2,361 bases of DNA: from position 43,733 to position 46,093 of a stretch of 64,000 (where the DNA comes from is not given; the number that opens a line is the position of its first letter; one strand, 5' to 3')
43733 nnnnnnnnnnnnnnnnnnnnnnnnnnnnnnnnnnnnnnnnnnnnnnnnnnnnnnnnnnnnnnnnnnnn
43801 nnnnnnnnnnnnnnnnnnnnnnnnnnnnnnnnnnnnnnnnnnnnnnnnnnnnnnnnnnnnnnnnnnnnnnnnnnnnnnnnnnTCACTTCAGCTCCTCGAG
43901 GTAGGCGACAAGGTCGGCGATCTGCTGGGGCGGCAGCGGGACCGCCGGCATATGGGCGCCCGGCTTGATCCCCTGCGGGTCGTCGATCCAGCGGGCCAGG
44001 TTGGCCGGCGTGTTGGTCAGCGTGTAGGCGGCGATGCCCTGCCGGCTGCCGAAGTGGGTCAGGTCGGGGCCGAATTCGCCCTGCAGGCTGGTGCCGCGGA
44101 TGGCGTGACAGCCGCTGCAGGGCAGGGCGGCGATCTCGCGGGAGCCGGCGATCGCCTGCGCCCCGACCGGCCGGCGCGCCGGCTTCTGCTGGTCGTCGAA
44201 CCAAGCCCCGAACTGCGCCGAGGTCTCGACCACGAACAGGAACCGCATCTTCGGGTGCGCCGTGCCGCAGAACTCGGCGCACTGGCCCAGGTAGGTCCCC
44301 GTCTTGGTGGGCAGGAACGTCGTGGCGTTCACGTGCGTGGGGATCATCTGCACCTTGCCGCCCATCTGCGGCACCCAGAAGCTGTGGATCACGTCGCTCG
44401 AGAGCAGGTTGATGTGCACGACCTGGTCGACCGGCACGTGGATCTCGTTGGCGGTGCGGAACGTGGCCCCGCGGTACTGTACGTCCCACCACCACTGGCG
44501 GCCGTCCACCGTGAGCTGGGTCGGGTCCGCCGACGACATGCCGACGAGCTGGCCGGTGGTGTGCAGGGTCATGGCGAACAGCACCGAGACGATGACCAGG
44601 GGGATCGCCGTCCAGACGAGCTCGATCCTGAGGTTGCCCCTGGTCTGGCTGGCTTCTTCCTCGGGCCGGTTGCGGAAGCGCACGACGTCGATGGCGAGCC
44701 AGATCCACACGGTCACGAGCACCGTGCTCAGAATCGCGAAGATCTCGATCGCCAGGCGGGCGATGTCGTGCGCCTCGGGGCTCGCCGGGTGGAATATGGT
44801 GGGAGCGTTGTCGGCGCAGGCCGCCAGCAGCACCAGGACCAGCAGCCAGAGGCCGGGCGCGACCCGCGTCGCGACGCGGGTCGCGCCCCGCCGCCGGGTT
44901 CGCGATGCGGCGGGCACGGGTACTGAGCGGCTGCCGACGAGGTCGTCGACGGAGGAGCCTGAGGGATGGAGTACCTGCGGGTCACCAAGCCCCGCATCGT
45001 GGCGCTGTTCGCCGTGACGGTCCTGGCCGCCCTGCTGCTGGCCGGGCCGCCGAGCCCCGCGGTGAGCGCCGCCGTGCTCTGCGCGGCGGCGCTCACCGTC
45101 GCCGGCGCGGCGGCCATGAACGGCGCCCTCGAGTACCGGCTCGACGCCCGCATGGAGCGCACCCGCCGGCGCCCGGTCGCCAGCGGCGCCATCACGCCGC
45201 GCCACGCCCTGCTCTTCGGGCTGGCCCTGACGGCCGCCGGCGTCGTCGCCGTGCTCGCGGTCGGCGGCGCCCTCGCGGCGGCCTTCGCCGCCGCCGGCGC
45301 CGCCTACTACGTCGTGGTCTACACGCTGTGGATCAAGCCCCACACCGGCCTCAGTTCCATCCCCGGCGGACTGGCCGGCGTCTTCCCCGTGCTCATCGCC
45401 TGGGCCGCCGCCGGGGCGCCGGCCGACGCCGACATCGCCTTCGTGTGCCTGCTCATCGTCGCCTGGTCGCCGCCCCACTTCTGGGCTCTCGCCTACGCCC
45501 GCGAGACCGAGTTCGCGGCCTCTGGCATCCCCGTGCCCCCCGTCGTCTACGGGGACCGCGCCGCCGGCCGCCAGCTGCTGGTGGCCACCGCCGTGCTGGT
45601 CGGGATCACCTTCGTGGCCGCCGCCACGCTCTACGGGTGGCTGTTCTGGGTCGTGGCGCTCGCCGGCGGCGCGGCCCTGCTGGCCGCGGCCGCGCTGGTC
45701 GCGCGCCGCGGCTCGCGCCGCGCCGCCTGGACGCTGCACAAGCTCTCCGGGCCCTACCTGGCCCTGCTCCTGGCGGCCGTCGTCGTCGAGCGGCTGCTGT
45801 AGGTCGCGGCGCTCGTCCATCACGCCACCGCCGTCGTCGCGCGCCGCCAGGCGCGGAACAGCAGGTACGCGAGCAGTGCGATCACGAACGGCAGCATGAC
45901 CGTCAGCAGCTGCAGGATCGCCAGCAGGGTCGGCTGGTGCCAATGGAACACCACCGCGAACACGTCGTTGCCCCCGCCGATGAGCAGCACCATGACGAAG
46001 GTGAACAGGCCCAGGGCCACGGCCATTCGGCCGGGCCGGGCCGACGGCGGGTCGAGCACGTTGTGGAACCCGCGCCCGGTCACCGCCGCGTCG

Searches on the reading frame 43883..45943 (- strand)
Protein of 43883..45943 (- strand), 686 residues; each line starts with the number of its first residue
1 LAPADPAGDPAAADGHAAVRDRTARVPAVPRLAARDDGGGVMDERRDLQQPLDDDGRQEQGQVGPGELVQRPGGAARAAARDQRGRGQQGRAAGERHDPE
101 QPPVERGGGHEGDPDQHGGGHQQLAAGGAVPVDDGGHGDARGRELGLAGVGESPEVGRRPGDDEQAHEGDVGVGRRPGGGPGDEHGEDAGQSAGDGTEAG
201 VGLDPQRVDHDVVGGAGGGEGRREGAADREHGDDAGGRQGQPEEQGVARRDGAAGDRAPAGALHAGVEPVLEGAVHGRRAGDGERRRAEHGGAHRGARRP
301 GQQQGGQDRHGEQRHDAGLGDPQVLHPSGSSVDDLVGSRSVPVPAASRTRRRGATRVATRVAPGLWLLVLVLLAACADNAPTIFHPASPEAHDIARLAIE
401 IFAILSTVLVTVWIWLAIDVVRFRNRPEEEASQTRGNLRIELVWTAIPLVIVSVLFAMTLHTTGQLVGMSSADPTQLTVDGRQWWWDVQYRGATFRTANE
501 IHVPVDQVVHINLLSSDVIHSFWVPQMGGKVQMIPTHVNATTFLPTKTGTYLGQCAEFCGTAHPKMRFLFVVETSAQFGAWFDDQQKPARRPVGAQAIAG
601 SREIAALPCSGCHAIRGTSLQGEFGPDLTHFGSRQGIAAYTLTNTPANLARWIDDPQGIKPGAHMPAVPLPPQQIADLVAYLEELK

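Call 6: search_protein_families(library=pfam, proteins=[window:43883-45943:-], max_evalue=0.001)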
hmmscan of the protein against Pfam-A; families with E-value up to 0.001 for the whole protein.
window:43883-45943:- (686 aa): 3 families
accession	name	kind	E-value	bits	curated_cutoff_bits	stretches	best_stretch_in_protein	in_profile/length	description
PF00116.26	COX2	-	1.8e-15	57.3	22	1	496-567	43-114/120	Cytochrome C oxidase subunit II, periplasmic domain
PF00034.26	Cytochrom_C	-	1.4e-09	39.6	21.3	1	604-685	7-89/90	Cytochrome c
PF02790.20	COX2_TM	-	7.8e-09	36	22.8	1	386-455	11-81/88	Cytochrome C oxidase subunit II, transmembrane domain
